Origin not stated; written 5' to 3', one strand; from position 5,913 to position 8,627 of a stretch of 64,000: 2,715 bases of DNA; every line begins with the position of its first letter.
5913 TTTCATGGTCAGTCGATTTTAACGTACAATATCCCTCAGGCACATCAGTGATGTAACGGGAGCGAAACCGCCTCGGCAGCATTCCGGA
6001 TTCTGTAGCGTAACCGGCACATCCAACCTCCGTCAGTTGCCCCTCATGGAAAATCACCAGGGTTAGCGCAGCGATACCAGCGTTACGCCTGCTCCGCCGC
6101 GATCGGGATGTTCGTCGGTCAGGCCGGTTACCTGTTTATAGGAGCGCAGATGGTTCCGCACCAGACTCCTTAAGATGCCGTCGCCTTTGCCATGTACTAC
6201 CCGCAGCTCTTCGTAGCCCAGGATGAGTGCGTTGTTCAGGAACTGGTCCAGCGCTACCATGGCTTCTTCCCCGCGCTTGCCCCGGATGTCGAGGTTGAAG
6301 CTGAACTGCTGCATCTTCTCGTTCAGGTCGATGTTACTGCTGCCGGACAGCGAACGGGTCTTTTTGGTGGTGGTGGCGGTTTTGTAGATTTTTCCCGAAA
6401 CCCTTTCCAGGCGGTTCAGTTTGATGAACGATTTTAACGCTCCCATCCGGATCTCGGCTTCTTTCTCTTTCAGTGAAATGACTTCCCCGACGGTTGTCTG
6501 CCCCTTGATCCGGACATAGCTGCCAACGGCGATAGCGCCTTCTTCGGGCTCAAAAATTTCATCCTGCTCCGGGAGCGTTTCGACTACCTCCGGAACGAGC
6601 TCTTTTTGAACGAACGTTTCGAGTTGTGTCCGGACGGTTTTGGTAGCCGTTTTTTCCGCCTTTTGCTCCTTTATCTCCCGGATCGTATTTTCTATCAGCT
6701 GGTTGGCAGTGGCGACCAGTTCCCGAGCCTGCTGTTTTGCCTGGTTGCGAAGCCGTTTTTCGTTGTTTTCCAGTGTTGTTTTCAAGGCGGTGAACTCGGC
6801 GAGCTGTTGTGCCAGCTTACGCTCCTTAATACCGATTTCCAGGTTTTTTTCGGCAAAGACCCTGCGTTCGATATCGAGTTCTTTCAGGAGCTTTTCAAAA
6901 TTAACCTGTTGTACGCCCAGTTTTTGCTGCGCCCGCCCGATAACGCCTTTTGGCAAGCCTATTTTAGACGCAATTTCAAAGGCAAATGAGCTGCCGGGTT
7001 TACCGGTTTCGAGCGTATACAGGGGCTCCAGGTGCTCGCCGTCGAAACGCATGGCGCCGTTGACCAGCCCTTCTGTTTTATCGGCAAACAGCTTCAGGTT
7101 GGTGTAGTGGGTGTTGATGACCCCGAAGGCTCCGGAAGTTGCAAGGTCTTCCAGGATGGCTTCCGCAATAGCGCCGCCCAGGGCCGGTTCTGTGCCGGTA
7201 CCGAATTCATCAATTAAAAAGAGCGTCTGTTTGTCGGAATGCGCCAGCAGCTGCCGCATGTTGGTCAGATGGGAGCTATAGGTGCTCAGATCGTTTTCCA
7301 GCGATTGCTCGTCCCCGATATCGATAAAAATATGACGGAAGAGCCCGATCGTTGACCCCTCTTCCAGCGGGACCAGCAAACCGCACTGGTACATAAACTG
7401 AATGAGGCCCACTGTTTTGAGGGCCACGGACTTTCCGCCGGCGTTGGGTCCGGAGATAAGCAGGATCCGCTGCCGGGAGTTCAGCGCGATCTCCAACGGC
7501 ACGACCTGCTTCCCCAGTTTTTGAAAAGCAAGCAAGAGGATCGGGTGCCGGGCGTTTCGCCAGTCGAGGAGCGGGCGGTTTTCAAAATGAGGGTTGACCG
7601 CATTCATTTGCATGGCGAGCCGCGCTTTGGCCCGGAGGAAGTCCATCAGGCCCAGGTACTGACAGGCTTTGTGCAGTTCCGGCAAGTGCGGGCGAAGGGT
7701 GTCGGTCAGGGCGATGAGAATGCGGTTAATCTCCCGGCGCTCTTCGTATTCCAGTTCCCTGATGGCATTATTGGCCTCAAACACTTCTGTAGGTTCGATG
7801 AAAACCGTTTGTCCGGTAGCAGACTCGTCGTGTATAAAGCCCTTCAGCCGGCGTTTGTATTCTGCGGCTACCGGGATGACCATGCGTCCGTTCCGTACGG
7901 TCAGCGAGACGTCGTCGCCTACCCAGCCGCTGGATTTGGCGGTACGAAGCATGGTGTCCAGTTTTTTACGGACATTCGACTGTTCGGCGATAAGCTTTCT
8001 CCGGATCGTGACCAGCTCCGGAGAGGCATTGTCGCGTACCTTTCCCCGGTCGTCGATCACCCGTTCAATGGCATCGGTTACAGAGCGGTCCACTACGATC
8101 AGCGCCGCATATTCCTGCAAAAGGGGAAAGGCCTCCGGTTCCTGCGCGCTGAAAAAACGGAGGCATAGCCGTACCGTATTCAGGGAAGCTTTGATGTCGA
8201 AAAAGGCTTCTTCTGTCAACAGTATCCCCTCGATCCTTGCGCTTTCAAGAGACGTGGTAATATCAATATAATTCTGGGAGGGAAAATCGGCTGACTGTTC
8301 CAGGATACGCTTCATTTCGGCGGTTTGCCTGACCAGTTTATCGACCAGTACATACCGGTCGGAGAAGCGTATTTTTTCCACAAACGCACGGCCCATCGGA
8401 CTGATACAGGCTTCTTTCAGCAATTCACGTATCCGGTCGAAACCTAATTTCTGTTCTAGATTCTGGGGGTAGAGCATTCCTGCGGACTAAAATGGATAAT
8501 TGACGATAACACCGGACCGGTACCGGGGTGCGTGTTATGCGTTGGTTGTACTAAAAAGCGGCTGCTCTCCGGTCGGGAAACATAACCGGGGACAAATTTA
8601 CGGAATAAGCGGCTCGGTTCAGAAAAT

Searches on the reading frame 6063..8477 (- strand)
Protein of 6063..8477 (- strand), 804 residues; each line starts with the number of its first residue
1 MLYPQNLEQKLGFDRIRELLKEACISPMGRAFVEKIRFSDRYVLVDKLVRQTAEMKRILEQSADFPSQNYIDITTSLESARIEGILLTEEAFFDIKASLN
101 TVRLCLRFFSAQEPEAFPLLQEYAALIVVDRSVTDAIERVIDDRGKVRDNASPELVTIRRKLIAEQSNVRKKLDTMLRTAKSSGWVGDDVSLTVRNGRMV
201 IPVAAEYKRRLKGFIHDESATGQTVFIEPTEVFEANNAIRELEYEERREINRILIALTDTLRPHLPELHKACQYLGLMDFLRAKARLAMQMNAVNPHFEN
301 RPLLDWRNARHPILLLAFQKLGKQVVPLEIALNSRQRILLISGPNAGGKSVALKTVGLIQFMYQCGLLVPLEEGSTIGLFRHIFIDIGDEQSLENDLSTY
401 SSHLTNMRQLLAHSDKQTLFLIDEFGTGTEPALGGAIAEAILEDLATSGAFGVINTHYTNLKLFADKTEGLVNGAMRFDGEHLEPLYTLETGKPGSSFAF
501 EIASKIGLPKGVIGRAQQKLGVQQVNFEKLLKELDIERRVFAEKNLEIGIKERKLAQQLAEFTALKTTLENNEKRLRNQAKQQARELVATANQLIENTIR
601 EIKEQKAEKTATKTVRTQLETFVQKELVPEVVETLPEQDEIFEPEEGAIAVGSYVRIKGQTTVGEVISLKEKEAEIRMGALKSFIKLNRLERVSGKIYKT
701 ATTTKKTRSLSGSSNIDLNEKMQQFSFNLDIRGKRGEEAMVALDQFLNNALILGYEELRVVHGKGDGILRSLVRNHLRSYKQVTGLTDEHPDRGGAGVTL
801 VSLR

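Call 16: find_encoding_contigs(protein=window:6063-8477:-, flank=10000, max_places=4)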
Protein window:6063-8477:- (804 aa): 1 contig read that carries it; 1 place shown.
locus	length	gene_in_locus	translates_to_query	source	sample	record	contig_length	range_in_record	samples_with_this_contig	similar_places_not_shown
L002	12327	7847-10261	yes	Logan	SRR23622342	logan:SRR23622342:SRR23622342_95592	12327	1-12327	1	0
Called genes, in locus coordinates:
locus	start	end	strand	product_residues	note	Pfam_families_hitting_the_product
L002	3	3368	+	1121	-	?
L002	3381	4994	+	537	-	PF14322:SusD-like_3, PF07980:SusD_RagB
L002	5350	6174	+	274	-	PF01790:LGT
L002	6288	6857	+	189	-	PF07463:NUMOD4 (faint)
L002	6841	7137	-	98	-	PF01521:Fe-S_biosyn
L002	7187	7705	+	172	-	PF25589:DUF7935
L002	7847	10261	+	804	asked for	PF00488:MutS_V, PF20297:MSSS, PF01713:Smr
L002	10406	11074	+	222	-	PF00023:Ank (faint), PF12796:Ank_2, PF13606:Ank_3 (faint), PF13857:Ank_5 (weak), PF13637:Ank_4 (weak), PF12796:Ank_2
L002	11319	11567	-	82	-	PF24731:DUF7683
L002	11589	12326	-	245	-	?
